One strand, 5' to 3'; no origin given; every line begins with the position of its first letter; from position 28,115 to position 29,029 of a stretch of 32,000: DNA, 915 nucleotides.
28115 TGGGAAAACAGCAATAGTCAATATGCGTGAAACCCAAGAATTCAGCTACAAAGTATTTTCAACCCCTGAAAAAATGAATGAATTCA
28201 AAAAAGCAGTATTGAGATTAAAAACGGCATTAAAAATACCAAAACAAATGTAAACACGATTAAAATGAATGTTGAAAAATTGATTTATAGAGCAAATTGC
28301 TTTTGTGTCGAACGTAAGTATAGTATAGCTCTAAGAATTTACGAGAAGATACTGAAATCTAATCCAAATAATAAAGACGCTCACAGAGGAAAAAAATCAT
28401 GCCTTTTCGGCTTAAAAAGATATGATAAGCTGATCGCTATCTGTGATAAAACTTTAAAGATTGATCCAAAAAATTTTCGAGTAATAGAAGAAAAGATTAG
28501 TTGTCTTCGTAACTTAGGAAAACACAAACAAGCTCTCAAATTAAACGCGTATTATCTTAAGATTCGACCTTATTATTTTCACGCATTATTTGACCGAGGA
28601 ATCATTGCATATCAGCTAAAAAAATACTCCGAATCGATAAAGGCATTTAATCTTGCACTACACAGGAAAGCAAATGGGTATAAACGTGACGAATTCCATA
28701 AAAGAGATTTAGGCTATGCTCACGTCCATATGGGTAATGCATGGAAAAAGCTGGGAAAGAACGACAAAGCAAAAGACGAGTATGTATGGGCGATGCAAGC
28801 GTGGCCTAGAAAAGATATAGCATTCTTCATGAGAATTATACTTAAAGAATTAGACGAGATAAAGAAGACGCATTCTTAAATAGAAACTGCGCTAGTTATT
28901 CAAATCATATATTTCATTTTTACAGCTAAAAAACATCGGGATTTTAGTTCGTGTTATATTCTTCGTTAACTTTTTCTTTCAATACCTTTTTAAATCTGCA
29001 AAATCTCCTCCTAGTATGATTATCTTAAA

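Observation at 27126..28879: Low-GC two-gene module: PD-(D/E)XK nuclease with a novel C-terminal half plus a TPR protein, a candidate undescribed conflict/defence system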

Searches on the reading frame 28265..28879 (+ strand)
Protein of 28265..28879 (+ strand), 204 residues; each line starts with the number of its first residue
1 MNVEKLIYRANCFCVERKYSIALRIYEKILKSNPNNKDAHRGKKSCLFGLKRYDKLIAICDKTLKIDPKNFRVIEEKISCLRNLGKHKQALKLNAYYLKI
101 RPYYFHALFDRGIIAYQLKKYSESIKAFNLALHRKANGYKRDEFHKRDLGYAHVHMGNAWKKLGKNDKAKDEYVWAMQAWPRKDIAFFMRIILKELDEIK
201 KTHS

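Call 3: search_protein_families(library=pfam, proteins=[window:28265-28879:+], max_evalue=1)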
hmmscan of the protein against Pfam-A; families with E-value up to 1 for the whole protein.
window:28265-28879:+ (204 aa): 17 families
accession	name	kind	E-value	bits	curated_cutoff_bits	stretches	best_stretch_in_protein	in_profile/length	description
PF07719.23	TPR_2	-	6.5e-13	48.2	27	2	107-132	3-28/34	Tetratricopeptide repeat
PF00515.34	TPR_1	-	9.2e-13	47.9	27.8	3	107-133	3-29/34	Tetratricopeptide repeat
PF13432.12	TPR_16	-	5.3e-11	43.2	32.7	2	17-70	11-64/65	Tetratricopeptide repeat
PF14559.12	TPR_19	-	7.9e-09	36.2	25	1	18-71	6-59/68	Tetratricopeptide repeat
PF13371.12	TPR_9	-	2.4e-07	31.1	35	1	84-136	8-60/73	Tetratricopeptide repeat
PF12895.13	ANAPC3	-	2.4e-06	28.2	27.2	2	4-59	24-78/82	Anaphase-promoting complex, cyclosome, subunit 3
PF13174.12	TPR_6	-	4.7e-06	27.3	26.3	0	9-35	6-32/33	Tetratricopeptide repeat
PF13181.12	TPR_8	-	5.1e-06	26.7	25.7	1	106-132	2-28/34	Tetratricopeptide repeat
PF13428.12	TPR_14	-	5.2e-06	27.1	23.5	0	7-41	5-39/44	Tetratricopeptide repeat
PF13431.12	TPR_17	-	9.3e-06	26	24.4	0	26-40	2-16/34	Tetratricopeptide repeat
PF13424.12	TPR_12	-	0.00022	21.8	30.1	0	101-132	41-72/77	Tetratricopeptide repeat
PF14863.12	Alkyl_sulf_dimr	-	0.0028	18.5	26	0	3-46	69-112/139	Alkyl sulfatase dimerisation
PF14853.12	Fis1_TPR_C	-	0.0035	17.9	25.3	0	18-40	16-38/53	Fis1 C-terminal tetratricopeptide repeat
PF25064.1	ARM_TT21_5th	-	0.0052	17.5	27.8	1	51-135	15-102/117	TT21 fifth ARM repeats domain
PF17004.11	SRP_TPR_like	-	0.0084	16.6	35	1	74-173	19-100/109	Putative TPR-like repeat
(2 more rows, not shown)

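Call 4: search_protein_families(library=padloc, proteins=[window:28265-28879:+], max_evalue=1)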
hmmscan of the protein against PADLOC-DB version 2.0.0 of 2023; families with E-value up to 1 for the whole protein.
window:28265-28879:+ (204 aa): 0 families

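Call 5: search_protein_families(library=ncbifam, proteins=[window:28265-28879:+], max_evalue=1)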
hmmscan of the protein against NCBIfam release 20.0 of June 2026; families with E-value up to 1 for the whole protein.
window:28265-28879:+ (204 aa): 16 families
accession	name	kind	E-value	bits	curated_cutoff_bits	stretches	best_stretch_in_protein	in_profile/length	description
NF040959.1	MamA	equivalog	6.6e-08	32.2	200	2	18-73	86-141/204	magnetosome protein MamA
TIGR02917.1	PEP_TPR_lipo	equivalog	5.8e-07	27.8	312.2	1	10-137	166-293/899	XrtA/PEP-CTERM system TPR-repeat protein PrsT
TIGR02552.1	LcrH_SycD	equivalog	3.3e-06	26.9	104.8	2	16-92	31-107/136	SycD/LcrH family type III secretion system chaperone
NF040561.1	PrimPol_Msp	equivalog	8.6e-06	24.6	200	1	4-88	26-102/515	CRISPR-associated primase-polymerase type A1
NF033758.1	gliding_GltE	equivalog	9.4e-05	21.6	225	2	19-97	272-351/411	adventurous gliding motility TPR repeat lipoprotein GltE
NF047507.1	TPR_BatC_Lepto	exception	9.8e-05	21.9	175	1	108-183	61-129/214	TPR repeat-containing protein BatC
TIGR00990.1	3a0801s09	subfamily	0.00097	17.9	757.25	1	9-91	133-214/615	mitochondrial import receptor subunit TOM70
NF033762.1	social_mot_Tgl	equivalog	0.0015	18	225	1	62-164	56-157/252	social motility TPR repeat lipoprotein Tgl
TIGR03939.1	PGA_TPR_OMP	equivalog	0.0031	15.8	366.65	1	16-102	99-185/800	poly-beta-1,6 N-acetyl-D-glucosamine export porin PgaA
NF047371.1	FlcA_CTERM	equivalog_domain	0.0032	16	300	1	10-71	162-225/646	periplasmic flagellar collar protein FlcA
NF042912.1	Amuc_1098_fam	equivalog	0.009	14.1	750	1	2-44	154-196/805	Amuc_1098 family type IV pilus outer membrane protein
TIGR02521.1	type_IV_pilW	equivalog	0.0099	15.4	154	0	150-181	65-96/234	type IV pilus biogenesis/stability protein PilW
TIGR02795.1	tol_pal_ybgF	equivalog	0.012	16.2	90.1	0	103-183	37-109/119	tol-pal system protein YbgF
TIGR00540.1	TPR_hemY_coli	hypoth_equivalog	0.022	13.5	142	1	3-65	152-214/385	heme biosynthesis-associated TPR protein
NF007468.0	PRK10049.1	equivalog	0.037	12.2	1043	1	13-94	111-191/817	poly-beta-1,6 N-acetyl-D-glucosamine export porin PgaA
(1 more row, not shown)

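Call 24: search_protein_families(library=phrogs, proteins=[window:28265-28879:+], max_evalue=0.01)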
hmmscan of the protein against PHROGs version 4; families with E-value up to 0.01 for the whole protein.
window:28265-28879:+ (204 aa): 1 family
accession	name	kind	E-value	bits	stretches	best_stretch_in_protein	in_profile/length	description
phrog_7590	-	unknown function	1.6e-06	29.1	1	9-140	61-195/234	-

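Call 28: list_cluster_members(proteins=[P0001, window:28265-28879:+, window:25294-26355:+])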
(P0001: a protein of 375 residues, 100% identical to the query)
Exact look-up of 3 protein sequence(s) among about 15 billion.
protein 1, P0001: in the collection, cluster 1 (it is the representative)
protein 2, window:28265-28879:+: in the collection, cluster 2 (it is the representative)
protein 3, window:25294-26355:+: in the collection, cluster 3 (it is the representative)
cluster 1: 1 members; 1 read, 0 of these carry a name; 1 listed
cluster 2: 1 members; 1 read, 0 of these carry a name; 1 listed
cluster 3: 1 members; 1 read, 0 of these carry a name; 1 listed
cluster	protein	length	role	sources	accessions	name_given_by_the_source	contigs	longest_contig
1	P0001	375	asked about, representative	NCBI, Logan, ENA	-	-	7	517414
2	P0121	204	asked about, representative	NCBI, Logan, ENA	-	-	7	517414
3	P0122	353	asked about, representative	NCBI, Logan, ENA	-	-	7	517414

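Call 29: find_homologous_proteins(query=window:28265-28879:+, max_evalue=0.001)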
Query window:28265-28879:+ (204 aa): 1 proteins with E <= 0.001 among 93 candidates.
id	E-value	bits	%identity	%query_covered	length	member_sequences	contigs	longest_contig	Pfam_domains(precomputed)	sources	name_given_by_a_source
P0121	4.3e-133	459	100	100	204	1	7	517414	PF14559.13,PF13431.13,PF13371.13,PF00515.35,PF12895.14,PF13432.13,PF13428.13,PF13181.13,PF07719.24,PF13174.13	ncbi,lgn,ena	-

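Call 99: search_solved_structures(query=window:28265-28879:+, max_evalue=0.001)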
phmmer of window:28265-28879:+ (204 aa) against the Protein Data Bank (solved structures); distinct sequences matched with E-value up to 0.001: 35.
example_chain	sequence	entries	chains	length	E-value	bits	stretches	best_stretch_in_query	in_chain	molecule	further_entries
9qhb_A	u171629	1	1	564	2.7e-17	66.6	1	10-187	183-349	Engineered tetratricopeptide repeat protein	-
8bu0_A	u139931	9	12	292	1.7e-12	50.9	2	10-186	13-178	Consensus tetratricopeptide repeat protein | Crystal structure of an 8-repeat consensus TPR superhelix with Zinc. | Monomer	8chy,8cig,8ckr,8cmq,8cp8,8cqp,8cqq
9qhc_A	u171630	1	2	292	4.8e-10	42.9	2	10-186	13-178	Engineered tetratricopeptide repeat protein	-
6vl6_A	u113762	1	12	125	8.9e-10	42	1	15-80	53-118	T33_dn2A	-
6v8e_A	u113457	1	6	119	4.2e-09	39.8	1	8-73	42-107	Designed protein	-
6vfi_B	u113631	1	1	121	7.5e-09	39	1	8-72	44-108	O43_dn18B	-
4gco_A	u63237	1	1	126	1.2e-08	38.4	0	11-81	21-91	Protein STI-1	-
1na0_A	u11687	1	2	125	1.5e-08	38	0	10-73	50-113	designed protein CTPR3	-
7obi_A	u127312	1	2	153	3.9e-08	36.7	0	9-91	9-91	CTPR-rv4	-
6vfh_A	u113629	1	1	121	5.1e-08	36.3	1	9-81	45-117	T33_dn10A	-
6vfj_B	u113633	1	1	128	7.7e-07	32.4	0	18-71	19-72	I53_dn5B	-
5hrz_A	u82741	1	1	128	8.6e-07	32.3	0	2-71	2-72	TPR domain protein 1na0C3_3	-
6vl6_B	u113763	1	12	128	3.6e-06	30.3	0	9-83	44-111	T33_dn2B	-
2fo7_A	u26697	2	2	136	4.1e-06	30.1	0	10-69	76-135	SYNTHETIC CONSENSUS TPR PROTEIN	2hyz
8ch0_A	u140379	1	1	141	4.3e-06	30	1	10-132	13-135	Consensus tetratricopeptide repeat protein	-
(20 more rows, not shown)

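Call 100: search_dna_similar(query=window:28265-28879:+, collection=plasmids, mode=protein, max_evalue=0.001, max_rows=8)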
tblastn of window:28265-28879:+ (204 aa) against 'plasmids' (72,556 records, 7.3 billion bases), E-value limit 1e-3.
Records with a match: 35; places in all: 50; records where one place covers at least 80% of the query: 16.
Best place of each record, by identity: <60% 35.
By first word of the organism name: Azospirillum 5; Nostoc 4; Planktothrix 4; Burkholderia 2; Tolypothrix 2; Calothrix 2; Streptomyces 2; Trichormus 2; Rickettsia 2; Aulosira 1; and 9 more.
By predicted mobility (MOB-suite, as given by PLSDB): non-mobilizable 21; mobilizable 9; conjugative 5.
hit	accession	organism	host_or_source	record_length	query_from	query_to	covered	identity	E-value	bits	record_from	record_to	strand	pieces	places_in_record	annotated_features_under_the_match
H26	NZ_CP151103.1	Nostoc sp. UHCC 0302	isolated culture,lake sediment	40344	3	190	92%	28.0%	3e-4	48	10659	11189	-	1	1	tetratricopeptide repeat protein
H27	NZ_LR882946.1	Planktothrix agardhii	-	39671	9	196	92%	26.4%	4e-4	48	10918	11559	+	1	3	tetratricopeptide repeat protein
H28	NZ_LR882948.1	Planktothrix agardhii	-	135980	1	204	100%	23.5%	5e-9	62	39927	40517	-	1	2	tetratricopeptide repeat protein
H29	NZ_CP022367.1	Azospirillum sp. TSH58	single cell,paddy soils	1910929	26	181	76%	30.6%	1e-7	58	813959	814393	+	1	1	record has no annotation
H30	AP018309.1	Aulosira laxa NIES-50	-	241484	9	193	91%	24.9%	3e-5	51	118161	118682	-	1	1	tetratricopeptide repeat protein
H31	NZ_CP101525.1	Burkholderia arboris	mixed culture,soil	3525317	6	182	87%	25.5%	9e-10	64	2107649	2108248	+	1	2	none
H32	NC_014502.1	Gloeothece verrucosa PCC 7822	fresh water in rice field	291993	3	190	92%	24.0%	2e-4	49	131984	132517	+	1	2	none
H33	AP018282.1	Chondrocystis sp. NIES-4102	-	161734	1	163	80%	27.0%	2e-5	52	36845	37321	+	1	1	hypothetical protein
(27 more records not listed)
